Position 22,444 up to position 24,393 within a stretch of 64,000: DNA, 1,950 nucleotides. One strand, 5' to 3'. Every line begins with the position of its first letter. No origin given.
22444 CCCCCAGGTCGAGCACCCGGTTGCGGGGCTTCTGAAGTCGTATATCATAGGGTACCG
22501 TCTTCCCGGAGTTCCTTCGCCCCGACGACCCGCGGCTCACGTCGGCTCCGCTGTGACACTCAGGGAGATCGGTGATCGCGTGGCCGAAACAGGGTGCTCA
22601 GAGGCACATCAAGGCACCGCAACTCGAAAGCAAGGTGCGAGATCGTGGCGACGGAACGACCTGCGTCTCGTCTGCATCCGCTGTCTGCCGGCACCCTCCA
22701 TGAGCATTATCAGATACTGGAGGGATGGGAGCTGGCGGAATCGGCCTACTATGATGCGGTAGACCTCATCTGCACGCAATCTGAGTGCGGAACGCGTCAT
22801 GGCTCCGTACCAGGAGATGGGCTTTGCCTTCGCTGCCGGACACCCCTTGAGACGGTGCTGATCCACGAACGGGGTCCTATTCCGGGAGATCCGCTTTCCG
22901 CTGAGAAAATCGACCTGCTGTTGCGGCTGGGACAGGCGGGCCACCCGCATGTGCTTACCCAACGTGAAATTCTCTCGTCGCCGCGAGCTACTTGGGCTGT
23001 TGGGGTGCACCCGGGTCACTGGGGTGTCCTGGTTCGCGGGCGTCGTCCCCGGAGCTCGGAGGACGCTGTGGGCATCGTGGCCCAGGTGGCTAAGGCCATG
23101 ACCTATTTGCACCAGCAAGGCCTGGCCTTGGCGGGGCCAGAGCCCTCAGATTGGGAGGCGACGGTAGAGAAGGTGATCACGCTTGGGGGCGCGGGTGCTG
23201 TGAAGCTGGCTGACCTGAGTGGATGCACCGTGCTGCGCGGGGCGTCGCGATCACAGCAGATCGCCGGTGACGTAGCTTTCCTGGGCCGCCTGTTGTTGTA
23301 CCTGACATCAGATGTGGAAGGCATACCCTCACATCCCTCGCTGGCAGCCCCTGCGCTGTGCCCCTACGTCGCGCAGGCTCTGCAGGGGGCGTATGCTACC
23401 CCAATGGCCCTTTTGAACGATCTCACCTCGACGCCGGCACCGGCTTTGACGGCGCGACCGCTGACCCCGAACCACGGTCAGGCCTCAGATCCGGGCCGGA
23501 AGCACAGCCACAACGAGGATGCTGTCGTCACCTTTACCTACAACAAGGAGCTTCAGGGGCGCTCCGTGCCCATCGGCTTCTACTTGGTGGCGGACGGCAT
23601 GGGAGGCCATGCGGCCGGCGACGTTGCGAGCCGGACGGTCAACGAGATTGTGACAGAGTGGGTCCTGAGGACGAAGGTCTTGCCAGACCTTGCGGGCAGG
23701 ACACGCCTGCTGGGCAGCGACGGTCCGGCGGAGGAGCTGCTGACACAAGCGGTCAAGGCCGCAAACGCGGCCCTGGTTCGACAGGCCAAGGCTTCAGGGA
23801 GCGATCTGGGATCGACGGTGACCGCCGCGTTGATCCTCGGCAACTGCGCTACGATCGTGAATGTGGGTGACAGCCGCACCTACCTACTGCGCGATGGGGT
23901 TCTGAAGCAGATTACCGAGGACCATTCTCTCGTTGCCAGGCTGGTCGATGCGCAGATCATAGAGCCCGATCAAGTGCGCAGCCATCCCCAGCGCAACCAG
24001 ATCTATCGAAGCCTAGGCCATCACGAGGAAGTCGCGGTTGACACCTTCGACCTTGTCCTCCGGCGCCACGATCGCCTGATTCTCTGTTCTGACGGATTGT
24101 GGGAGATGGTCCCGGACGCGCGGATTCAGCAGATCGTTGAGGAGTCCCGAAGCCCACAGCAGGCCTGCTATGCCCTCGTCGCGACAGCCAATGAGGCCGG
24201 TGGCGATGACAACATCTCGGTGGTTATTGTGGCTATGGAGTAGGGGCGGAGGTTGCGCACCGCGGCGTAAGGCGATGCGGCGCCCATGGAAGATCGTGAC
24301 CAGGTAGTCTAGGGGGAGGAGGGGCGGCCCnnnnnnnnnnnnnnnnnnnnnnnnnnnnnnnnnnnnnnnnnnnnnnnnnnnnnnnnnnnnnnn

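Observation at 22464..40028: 17.5-kb same-strand Ser/Thr phospho-signalling supercluster wired to surface effectors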

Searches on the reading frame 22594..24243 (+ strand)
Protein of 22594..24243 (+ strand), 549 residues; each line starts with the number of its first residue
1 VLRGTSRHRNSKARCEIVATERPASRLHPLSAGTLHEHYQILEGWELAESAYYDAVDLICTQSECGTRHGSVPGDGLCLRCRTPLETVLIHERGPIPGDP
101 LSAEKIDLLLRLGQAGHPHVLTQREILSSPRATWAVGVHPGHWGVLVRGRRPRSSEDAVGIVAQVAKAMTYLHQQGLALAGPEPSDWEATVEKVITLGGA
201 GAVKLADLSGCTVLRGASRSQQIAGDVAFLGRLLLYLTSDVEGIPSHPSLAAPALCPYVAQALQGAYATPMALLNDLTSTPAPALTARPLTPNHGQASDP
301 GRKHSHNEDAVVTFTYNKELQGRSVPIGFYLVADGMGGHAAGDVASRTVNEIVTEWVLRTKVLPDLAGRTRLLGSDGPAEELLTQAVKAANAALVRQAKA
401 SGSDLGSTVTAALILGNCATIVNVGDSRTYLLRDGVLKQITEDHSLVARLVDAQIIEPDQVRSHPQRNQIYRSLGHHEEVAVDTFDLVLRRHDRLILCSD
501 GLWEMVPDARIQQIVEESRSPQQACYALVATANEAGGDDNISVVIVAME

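Call 4: search_protein_families(library=pfam, proteins=[window:22594-24243:+], max_evalue=0.01)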
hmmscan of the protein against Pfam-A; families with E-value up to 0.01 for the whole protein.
window:22594-24243:+ (549 aa): 3 families
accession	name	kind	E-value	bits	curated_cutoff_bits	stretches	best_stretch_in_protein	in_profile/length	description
PF00481.26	PP2C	-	2e-16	60.9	20.3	2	317-445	24-141/255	Protein phosphatase 2C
PF13672.11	PP2C_2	-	9.9e-12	45.3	24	1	305-509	10-182/209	Protein phosphatase 2C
PF07228.17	SpoIIE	-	8.6e-06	26.3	25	1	460-546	93-189/192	Stage II sporulation protein E (SpoIIE)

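Call 27: find_homologous_proteins(query=window:22594-24243:+, max_evalue=1e-10)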
Query window:22594-24243:+ (549 aa): 1378 proteins with E <= 1e-10 among 8000 candidates; the best 120 are listed.
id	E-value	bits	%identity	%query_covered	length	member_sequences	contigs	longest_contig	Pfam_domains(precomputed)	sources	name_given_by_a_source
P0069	9.1e-240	815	96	71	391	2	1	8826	PF13672.12,PF00481.27,PF07228.18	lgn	-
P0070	3.0e-214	731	63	96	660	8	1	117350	PF13672.12,PF00481.27,PF07228.18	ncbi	-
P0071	3.0e-198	678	59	96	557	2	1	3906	PF13672.12,PF00481.27,PF07228.18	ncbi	ncbi:MAG: Stp1/IreP family PP2C-type Ser/Thr phosphatase, partial [Anaerolineae bacterium]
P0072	6.0e-186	637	61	85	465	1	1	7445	PF13672.12,PF00481.27,PF07228.18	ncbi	ncbi:MAG: protein phosphatase 2C domain-containing protein [Anaerolineae bacterium]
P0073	3.1e-184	632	60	91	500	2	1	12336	PF13672.12,PF00481.27,PF07228.18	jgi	jgi:protein phosphatase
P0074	1.4e-180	620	56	95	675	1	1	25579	PF13672.12,PF00481.27,PF07228.18,PF13248.12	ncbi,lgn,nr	ncbi:MAG: protein phosphatase 2C domain-containing protein [Anaerolineae bacterium]|nr:protein phosp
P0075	8.1e-177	607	55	96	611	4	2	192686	PF13672.12,PF00481.27,PF07228.18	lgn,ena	-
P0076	1.5e-176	606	56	93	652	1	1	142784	PF13672.12,PF00481.27,PF07228.18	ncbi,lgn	ncbi:MAG: Stp1/IreP family PP2C-type Ser/Thr phosphatase [Anaerolineae bacterium]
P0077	1.9e-175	603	56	95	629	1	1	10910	PF13672.12,PF13240.12,PF12773.14,PF00481.27,PF07228.18,PF13248.12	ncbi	-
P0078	3.2e-175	602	56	93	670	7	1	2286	PF13672.12,PF00481.27,PF07228.18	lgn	-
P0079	9.2e-175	600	55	96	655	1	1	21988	PF13672.12,PF00481.27,PF07228.18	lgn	-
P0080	1.8e-174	599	55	96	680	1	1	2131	PF13672.12,PF00481.27,PF07228.18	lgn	-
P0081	1.2e-173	597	56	94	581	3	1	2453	PF13672.12,PF00481.27,PF07228.18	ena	-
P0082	1.5e-172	593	55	96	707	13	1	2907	PF13672.12,PF00481.27,PF07228.18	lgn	-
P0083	6.4e-172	591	55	96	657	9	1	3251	PF13672.12,PF00481.27,PF07228.18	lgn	-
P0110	4.9e-163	562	53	97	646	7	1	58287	PF13672.12,PF12773.14,PF24463.2,PF00481.27,PF07228.18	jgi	-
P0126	1.1e-160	554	51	96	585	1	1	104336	PF13672.12,PF13240.12,PF12773.14,PF24463.2,PF00481.27,PF07228.18,PF13248.12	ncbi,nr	ncbi:MAG: Stp1/IreP family PP2C-type Ser/Thr phosphatase [Chloroflexi bacterium]|nr:Stp1/IreP family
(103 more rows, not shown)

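Call 28: find_encoding_contigs(protein=P0070, flank=10000, max_places=1)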
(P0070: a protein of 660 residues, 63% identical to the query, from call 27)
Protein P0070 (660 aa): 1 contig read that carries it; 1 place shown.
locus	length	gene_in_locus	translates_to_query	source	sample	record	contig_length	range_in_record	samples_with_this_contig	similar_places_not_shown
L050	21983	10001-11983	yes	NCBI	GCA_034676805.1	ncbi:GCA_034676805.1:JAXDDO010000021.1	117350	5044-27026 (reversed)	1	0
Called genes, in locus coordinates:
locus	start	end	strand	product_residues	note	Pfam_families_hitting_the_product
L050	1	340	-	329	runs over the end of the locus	PF19300:BPD_transp_1_N, PF00528:BPD_transp_1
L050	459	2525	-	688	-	PF00496:SBP_bac_5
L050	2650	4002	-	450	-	PF00884:Sulfatase, PF01663:Phosphodiest, PF16347:SGSH_C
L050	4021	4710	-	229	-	PF00392:GntR, PF07729:FCD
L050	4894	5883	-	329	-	PF00389:2-Hacid_dh, PF02826:2-Hacid_dh_C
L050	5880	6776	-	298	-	PF03328:HpcH_HpaI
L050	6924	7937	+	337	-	PF13602:ADH_zinc_N_2 (faint), PF08240:ADH_N, PF00107:ADH_zinc_N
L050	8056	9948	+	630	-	PF12773:DZR, PF13248:Zn_ribbon_3 (faint), PF24463:DUF7577 (faint), PF12773:DZR, PF13240:Zn_Ribbon_1 (weak), PF00069:Pkinase, PF07714:PK_Tyr_Ser-Thr, PF03109:ABC1 (weak), +1 more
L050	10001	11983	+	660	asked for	PF00481:PP2C, PF13672:PP2C_2, PF07228:SpoIIE (weak)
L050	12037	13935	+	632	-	PF00069:Pkinase, PF07714:PK_Tyr_Ser-Thr, PF01636:APH (faint), PF00246:Peptidase_M14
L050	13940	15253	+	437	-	PF00246:Peptidase_M14, PF01476:LysM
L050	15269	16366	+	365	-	PF00069:Pkinase, PF07714:PK_Tyr_Ser-Thr, PF12773:DZR, PF13240:Zn_Ribbon_1 (faint), PF13248:Zn_ribbon_3 (faint), PF24463:DUF7577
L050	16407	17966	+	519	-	PF00069:Pkinase, PF07714:PK_Tyr_Ser-Thr, PF01636:APH (faint), PF03109:ABC1 (weak)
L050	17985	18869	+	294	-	PF12773:DZR, PF13240:Zn_Ribbon_1, PF13248:Zn_ribbon_3 (weak), PF24460:DUF7575 (faint), PF24463:DUF7577 (weak), PF13240:Zn_Ribbon_1 (weak), PF13248:Zn_ribbon_3 (weak)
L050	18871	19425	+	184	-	-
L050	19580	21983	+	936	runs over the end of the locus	PF12773:DZR, PF13240:Zn_Ribbon_1, PF16697:Yop-YscD_cpl, PF00498:FHA, PF16697:Yop-YscD_cpl, PF00005:ABC_tran, PF01061:ABC2_membrane, PF12698:ABC2_membrane_3, +4 more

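Call 29: find_encoding_contigs(protein=P0110, flank=10000, max_places=1)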
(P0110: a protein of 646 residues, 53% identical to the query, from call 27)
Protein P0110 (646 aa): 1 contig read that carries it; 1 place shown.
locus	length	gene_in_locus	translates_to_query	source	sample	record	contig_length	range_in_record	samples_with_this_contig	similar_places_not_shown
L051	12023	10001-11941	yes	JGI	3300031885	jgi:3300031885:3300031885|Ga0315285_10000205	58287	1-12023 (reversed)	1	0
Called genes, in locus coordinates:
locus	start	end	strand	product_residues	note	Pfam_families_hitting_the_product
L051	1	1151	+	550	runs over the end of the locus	PF00069:Pkinase, PF07714:PK_Tyr_Ser-Thr, PF01636:APH (faint), PF03109:ABC1 (weak)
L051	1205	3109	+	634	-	PF00069:Pkinase, PF01636:APH (faint), PF07714:PK_Tyr_Ser-Thr, PF00930:DPPIV_N (faint), PF07676:PD40 (faint), PF26549:Tricorn_N (faint), PF16225:DUF4884 (faint)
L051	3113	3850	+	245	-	PF11781:Zn_ribbon_RRN7 (faint)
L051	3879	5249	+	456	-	PF13519:VWA_2, PF00092:VWA, PF13768:VWA_3 (weak)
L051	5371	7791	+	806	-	PF00069:Pkinase, PF07714:PK_Tyr_Ser-Thr, PF01636:APH (faint), PF03109:ABC1 (weak), PF03781:FGE-sulfatase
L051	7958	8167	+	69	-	-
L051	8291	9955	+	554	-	PF12773:DZR, PF13240:Zn_Ribbon_1 (faint), PF13248:Zn_ribbon_3 (faint), PF18912:DZR_2 (faint), PF24463:DUF7577 (faint), PF00069:Pkinase, PF07714:PK_Tyr_Ser-Thr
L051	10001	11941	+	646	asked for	PF12773:DZR (faint), PF24463:DUF7577, PF00481:PP2C, PF13672:PP2C_2, PF07228:SpoIIE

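Call 30: find_encoding_contigs(protein=P0126, flank=10000, max_places=1)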
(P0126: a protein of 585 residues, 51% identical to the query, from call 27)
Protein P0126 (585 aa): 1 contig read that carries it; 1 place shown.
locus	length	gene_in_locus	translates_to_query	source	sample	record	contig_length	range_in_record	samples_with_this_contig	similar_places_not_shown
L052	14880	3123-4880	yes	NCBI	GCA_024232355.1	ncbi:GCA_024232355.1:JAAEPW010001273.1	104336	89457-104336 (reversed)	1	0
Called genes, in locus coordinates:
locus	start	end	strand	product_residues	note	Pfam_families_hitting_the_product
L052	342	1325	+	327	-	PF08378:NERD, PF16697:Yop-YscD_cpl, PF00498:FHA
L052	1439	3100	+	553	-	PF00069:Pkinase, PF07714:PK_Tyr_Ser-Thr, PF01636:APH (faint), PF03109:ABC1 (weak)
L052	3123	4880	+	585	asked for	PF12773:DZR (faint), PF13240:Zn_Ribbon_1 (weak), PF13248:Zn_ribbon_3 (weak), PF24463:DUF7577 (weak), PF00481:PP2C, PF13672:PP2C_2, PF07228:SpoIIE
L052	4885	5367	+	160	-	-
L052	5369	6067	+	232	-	PF00072:Response_reg, PF00486:Trans_reg_C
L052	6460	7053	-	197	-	-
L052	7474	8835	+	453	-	PF25919:BSH_CusB (faint), PF00364:Biotin_lipoyl (faint), PF25973:BSH_CzcB, PF25954:Beta-barrel_RND_2 (weak)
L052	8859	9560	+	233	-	PF00005:ABC_tran, PF02463:SMC_N (faint), PF13304:AAA_21 (faint)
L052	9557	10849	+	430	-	PF12704:MacB_PCD, PF02687:FtsX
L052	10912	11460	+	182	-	-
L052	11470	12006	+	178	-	-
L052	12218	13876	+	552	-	PF00672:HAMP, PF00512:HisKA, PF02518:HATPase_c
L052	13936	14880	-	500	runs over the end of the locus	PF02310:B12-binding, PF04055:Radical_SAM, PF13282:DUF4070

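Call 34: search_protein_families(library=ncbifam, proteins=[window:22594-24243:+], max_evalue=0.00001)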
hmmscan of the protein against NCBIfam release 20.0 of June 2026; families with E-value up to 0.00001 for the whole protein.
window:22594-24243:+ (549 aa): 2 families
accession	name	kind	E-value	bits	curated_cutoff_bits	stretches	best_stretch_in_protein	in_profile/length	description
NF033484.1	Stp1_PP2C_phos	equivalog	6.9e-67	225.4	230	1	298-546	2-231/232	Stp1/IreP family PP2C-type Ser/Thr phosphatase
NF011149.0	PRK14559.1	equivalog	5.1e-30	104.8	374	1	297-548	377-631/642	serine/threonine phosphatase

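Call 35: search_protein_families(library=padloc, proteins=[window:22594-24243:+], max_evalue=0.00001)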
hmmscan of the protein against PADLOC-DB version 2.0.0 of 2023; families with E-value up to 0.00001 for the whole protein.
window:22594-24243:+ (549 aa): 1 family
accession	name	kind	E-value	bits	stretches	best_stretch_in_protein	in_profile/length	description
PDLC04518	PDC-M21C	-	6.4e-11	39.9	1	328-521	31-205/243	-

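Call 73: search_protein_families(library=pfam, proteins=[L050:17985-18869:+, L050:18871-19425:+], max_evalue=10)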
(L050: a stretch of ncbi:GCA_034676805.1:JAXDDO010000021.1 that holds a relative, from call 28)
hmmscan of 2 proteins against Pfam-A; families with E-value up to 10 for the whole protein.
L050:17985-18869:+ (294 aa): 26 families (the best 25 are shown)
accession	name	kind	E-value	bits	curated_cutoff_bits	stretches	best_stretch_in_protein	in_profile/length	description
PF13240.11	Zn_Ribbon_1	-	1.8e-15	56.6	25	2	3-24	2-23/23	zinc-ribbon domain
PF12773.13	DZR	-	4.7e-13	49.5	27.3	1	3-55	1-45/45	Double zinc ribbon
PF24463.1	DUF7577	-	8.5e-12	44.9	28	2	2-25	4-27/27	Domain of unknown function (DUF7577)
PF13248.11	Zn_ribbon_3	-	3.8e-11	42.5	27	2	2-24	4-26/26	zinc-ribbon domain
PF24460.1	DUF7575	-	1.9e-07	30.8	28.5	2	34-58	3-27/28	Domain of unknown function (DUF7575)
PF18912.6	DZR_2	-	5.8e-05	23.3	27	2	2-54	9-55/56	Double zinc ribbon domain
PF11209.13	LmeA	-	0.00049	20.7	27.3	1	160-291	88-216/217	LmeA-like phospholipid-binding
PF09297.16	Zn_ribbon_NUD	-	0.00079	19.5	24.8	2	15-25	4-14/32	NADH pyrophosphatase zinc ribbon domain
PF17032.10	Zn_ribbon_15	-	0.0015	19.7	28.9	2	34-55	52-73/73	zinc-ribbon family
PF08271.17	Zn_Ribbon_TF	-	0.0026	17.7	29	2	1-25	1-30/43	TFIIB zinc-binding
PF09889.16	DUF2116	-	0.0033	17.8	26.8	1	37-61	6-31/59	Probable treble clef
PF10005.14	Zn_ribbon_DZR_6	-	0.012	16.8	23.4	1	36-66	3-33/93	zinc-ribbon domain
PF16919.11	PknG_rubred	-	0.059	13.8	28.5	1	13-43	35-67/74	Protein kinase G rubredoxin domain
PF14803.11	Zn_ribbon_Nudix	-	0.062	13.7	25.6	2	15-25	1-11/34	Nudix N-terminal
PF02150.21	Zn_ribbon_RPB9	-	0.09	13.1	25.2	1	15-42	2-29/36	RNA polymerases M/15 Kd subunit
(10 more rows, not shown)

L050:18871-19425:+ (184 aa): 0 families

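Call 96: find_encoding_contigs(protein=P0069, flank=9000, max_places=2)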
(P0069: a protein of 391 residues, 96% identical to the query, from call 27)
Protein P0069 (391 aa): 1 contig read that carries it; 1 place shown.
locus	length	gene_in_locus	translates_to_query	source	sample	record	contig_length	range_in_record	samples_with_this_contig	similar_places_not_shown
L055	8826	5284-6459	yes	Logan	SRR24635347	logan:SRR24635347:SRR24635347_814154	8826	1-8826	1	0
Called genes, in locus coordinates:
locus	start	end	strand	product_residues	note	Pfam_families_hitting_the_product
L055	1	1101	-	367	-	?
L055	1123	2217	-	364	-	-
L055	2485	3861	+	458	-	PF01120:Alpha_L_fucos, PF16757:Fucosidase_C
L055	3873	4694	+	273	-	PF01467:CTP_transf_like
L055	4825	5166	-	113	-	-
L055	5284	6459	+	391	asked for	PF00481:PP2C, PF13672:PP2C_2, PF07228:SpoIIE (faint), PF00481:PP2C (weak)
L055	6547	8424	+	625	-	PF00069:Pkinase, PF01636:APH (faint), PF07714:PK_Tyr_Ser-Thr, PF00246:Peptidase_M14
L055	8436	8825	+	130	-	?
